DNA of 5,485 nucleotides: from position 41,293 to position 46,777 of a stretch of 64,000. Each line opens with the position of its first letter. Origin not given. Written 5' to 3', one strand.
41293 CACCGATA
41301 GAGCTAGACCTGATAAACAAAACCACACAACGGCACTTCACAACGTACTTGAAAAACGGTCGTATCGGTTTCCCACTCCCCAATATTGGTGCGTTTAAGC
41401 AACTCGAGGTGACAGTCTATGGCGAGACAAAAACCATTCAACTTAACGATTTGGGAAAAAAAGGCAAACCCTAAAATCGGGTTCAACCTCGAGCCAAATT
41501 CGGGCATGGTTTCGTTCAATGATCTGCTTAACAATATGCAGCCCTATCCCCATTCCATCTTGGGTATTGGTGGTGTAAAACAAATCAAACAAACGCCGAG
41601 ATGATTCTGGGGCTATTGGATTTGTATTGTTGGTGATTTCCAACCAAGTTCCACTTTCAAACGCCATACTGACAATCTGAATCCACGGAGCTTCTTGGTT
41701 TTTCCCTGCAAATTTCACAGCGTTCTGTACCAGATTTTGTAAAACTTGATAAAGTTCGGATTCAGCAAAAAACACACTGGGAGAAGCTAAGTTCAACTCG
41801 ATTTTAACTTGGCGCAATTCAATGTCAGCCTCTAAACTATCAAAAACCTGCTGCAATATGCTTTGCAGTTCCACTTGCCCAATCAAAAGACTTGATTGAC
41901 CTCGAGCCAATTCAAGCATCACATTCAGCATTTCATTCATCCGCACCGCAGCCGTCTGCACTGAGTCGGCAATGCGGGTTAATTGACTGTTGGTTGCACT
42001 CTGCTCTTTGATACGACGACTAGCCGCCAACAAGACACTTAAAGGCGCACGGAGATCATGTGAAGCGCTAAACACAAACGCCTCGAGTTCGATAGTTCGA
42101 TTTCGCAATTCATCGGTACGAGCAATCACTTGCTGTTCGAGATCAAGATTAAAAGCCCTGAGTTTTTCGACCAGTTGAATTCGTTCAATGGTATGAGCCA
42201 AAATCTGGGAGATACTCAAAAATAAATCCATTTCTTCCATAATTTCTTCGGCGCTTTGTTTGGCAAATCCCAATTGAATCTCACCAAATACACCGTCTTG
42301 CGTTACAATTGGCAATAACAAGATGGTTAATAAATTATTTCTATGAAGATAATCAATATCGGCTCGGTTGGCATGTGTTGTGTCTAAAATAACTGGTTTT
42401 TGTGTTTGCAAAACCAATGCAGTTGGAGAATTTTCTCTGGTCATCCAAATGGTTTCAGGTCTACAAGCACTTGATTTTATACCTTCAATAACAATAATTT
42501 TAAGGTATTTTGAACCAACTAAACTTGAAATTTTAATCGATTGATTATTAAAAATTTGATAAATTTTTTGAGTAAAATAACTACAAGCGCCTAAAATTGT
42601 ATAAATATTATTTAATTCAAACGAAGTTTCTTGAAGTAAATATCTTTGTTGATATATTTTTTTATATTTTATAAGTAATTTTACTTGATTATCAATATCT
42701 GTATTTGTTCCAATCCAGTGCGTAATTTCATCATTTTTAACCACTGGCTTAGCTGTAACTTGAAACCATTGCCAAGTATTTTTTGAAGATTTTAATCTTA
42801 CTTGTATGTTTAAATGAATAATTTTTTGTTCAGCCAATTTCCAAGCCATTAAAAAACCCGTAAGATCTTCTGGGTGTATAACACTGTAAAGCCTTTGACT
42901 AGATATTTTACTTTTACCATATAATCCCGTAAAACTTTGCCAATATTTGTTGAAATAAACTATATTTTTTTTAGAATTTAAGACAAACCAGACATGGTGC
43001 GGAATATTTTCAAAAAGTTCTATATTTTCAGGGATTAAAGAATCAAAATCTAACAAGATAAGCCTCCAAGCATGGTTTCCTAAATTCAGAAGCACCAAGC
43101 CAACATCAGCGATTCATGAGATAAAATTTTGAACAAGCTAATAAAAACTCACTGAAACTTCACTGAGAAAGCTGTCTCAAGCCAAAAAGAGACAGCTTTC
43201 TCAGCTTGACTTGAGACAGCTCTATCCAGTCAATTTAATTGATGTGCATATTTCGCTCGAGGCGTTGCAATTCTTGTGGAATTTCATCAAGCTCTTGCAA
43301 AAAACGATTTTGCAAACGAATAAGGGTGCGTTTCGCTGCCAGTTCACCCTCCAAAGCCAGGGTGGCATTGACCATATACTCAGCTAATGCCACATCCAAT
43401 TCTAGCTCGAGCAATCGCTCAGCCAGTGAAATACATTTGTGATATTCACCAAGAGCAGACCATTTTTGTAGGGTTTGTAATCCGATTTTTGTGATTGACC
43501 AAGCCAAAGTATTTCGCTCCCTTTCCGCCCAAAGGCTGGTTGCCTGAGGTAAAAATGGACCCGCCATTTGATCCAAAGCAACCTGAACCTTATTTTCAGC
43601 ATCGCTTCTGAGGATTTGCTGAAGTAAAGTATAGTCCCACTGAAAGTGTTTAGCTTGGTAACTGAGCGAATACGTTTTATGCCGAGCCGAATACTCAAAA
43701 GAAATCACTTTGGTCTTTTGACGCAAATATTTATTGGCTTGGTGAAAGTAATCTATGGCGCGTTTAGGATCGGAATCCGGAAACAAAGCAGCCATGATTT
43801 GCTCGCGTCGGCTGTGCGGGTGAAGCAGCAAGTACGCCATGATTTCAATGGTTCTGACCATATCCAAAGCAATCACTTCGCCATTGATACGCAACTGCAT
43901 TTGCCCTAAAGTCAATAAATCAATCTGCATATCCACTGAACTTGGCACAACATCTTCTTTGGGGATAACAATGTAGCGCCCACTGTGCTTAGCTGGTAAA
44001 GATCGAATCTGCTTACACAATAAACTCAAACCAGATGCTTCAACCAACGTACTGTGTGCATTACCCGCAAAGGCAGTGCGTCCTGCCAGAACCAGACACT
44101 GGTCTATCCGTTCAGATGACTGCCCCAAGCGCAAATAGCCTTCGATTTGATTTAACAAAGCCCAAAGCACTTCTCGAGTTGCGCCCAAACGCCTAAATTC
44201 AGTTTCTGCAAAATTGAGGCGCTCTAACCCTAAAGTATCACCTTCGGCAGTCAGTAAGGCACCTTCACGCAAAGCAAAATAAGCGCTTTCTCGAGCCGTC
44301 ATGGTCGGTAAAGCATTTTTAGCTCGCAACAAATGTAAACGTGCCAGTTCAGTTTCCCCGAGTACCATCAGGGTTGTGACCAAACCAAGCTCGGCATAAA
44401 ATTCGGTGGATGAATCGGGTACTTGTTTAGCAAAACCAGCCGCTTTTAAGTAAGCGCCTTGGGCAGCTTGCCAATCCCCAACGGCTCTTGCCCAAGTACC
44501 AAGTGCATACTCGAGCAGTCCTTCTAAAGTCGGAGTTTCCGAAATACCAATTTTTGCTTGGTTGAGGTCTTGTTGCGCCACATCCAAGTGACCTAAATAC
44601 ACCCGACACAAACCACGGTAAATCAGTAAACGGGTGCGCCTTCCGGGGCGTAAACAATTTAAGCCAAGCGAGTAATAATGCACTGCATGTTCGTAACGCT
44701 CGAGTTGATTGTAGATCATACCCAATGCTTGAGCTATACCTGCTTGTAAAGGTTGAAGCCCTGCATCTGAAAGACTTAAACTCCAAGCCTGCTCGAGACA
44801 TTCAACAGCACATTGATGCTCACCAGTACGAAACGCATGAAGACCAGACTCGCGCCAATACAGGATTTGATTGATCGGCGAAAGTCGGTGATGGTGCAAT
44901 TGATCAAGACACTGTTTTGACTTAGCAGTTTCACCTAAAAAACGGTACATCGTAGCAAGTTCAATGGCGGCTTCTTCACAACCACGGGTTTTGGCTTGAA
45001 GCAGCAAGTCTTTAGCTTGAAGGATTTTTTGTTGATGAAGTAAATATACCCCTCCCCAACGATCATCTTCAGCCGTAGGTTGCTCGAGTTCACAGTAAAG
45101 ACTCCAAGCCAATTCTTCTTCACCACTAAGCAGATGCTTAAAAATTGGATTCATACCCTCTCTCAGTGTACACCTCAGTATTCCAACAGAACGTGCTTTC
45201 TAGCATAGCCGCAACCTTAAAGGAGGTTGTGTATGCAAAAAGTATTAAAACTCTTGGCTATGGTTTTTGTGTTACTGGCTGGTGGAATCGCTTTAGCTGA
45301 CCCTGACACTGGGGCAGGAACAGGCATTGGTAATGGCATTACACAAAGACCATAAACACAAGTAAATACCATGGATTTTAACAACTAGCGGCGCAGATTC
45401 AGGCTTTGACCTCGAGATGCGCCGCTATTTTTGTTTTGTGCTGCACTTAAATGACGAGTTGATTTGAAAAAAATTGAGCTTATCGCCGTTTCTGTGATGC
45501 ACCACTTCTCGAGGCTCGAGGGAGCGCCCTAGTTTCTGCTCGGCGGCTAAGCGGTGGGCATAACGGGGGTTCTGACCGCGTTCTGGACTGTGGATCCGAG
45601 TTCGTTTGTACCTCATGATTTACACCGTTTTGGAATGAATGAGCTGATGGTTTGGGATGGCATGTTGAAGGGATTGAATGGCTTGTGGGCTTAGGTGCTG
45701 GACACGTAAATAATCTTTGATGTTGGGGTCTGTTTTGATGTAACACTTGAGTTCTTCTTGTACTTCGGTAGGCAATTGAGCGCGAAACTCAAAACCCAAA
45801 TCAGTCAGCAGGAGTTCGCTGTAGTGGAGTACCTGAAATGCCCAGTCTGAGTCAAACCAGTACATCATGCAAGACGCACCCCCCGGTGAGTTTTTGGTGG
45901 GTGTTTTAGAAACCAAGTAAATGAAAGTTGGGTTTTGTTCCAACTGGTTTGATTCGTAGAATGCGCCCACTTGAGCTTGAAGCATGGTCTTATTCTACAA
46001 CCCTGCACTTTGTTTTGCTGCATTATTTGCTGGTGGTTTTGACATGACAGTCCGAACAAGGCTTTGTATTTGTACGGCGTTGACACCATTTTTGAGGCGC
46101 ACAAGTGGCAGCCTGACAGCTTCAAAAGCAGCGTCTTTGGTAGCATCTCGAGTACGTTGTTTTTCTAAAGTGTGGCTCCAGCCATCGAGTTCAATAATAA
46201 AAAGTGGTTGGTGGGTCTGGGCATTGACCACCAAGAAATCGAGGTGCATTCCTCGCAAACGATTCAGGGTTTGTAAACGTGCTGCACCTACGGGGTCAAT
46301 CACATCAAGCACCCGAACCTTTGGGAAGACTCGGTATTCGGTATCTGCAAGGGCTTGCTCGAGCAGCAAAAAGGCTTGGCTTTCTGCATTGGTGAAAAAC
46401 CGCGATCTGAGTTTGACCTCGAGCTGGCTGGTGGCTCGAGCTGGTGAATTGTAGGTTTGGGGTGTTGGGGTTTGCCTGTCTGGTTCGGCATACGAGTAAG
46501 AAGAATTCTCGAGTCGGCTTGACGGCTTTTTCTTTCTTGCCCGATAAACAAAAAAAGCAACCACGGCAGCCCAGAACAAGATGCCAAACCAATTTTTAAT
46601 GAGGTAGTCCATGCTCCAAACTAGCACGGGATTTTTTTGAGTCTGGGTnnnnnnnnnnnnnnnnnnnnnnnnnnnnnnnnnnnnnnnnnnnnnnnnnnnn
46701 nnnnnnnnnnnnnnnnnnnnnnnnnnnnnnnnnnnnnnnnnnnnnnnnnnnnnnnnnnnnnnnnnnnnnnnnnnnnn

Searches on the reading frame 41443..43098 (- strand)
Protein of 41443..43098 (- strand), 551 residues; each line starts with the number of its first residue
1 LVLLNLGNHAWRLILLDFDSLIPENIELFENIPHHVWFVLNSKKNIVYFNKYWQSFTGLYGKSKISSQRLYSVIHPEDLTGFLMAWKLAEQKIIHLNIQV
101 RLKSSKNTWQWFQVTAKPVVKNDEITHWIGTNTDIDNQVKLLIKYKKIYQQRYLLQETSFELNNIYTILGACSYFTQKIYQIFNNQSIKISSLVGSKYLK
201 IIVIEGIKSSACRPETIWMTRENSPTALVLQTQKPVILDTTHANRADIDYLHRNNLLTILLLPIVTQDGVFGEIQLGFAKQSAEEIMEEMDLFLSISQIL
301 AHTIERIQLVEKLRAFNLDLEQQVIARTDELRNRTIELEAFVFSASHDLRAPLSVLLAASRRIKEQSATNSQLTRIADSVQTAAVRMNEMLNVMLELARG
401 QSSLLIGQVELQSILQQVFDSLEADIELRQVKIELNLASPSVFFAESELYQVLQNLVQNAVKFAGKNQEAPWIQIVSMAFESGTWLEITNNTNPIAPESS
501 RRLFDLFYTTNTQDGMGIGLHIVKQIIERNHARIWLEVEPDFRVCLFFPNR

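Call 25: search_protein_families(library=pfam, proteins=[window:41443-43098:-], max_evalue=0.0001)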
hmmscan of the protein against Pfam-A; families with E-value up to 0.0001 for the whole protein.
window:41443-43098:- (551 aa): 6 families
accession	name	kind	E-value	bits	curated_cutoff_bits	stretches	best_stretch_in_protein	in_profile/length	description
PF02518.31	HATPase_c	-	1.9e-16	60.9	26.4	1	446-549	3-108/111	Histidine kinase-, DNA gyrase B-, and HSP90-like ATPase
PF00512.31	HisKA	-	9.8e-09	35.6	26.9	1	340-402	4-65/66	His Kinase A (phospho-acceptor) domain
PF08447.18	PAS_3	-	9.3e-08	32.7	25.6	1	47-132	2-89/89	PAS fold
PF00989.32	PAS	-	1.1e-06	29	22.6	1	38-135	15-113/113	PAS fold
PF14501.12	HATPase_c_5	-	2.8e-06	27.6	22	1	448-537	5-89/102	GHKL domain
PF13426.13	PAS_9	-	3.4e-06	27.7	27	1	36-135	4-101/103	PAS domain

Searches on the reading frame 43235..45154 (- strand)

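Call 56: search_protein_families(library=padloc, proteins=[window:43235-45154:-], max_evalue=0.01)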
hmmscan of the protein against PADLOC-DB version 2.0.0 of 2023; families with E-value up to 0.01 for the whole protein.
window:43235-45154:- (639 aa): 0 families

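Call 57: search_protein_families(library=pfam, proteins=[window:43235-45154:-], max_evalue=0.01)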
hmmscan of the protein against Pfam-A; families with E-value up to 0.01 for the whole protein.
window:43235-45154:- (639 aa): 3 families
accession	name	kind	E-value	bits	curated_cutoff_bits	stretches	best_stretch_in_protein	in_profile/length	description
PF13181.12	TPR_8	-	6.4e-05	23.3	25.7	0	142-162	5-25/34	Tetratricopeptide repeat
PF13424.12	TPR_12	-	0.0029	18.2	30.1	1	102-164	8-71/77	Tetratricopeptide repeat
PF13176.12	TPR_7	-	0.0044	17.4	27.9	0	216-239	3-26/36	Tetratricopeptide repeat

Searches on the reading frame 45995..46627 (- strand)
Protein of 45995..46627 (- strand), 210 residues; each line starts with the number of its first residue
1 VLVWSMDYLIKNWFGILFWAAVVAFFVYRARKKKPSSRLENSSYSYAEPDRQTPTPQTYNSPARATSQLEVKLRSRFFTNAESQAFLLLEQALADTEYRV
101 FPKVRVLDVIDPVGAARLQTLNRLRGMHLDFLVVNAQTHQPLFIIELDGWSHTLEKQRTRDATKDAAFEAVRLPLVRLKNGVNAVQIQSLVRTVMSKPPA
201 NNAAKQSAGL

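Call 23: search_protein_families(library=pfam, proteins=[window:45995-46627:-], max_evalue=0.01)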
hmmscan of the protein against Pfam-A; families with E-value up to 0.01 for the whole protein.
window:45995-46627:- (210 aa): 3 families
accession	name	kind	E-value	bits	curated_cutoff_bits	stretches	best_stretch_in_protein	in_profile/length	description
PF10881.14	DUF2726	-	6.2e-23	81.3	24.7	1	76-180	3-110/126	Protein of unknown function (DUF2726)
PF04480.18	DUF559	-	0.00055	20.2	20.6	1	116-192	28-102/109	Protein of unknown function (DUF559)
PF01034.25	Syndecan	-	0.0091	16.4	25.2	0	14-35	18-39/64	Syndecan domain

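Call 56: search_protein_families(library=padloc, proteins=[window:45995-46627:-], max_evalue=0.01)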
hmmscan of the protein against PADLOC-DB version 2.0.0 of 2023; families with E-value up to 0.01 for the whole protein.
window:45995-46627:- (210 aa): 0 families
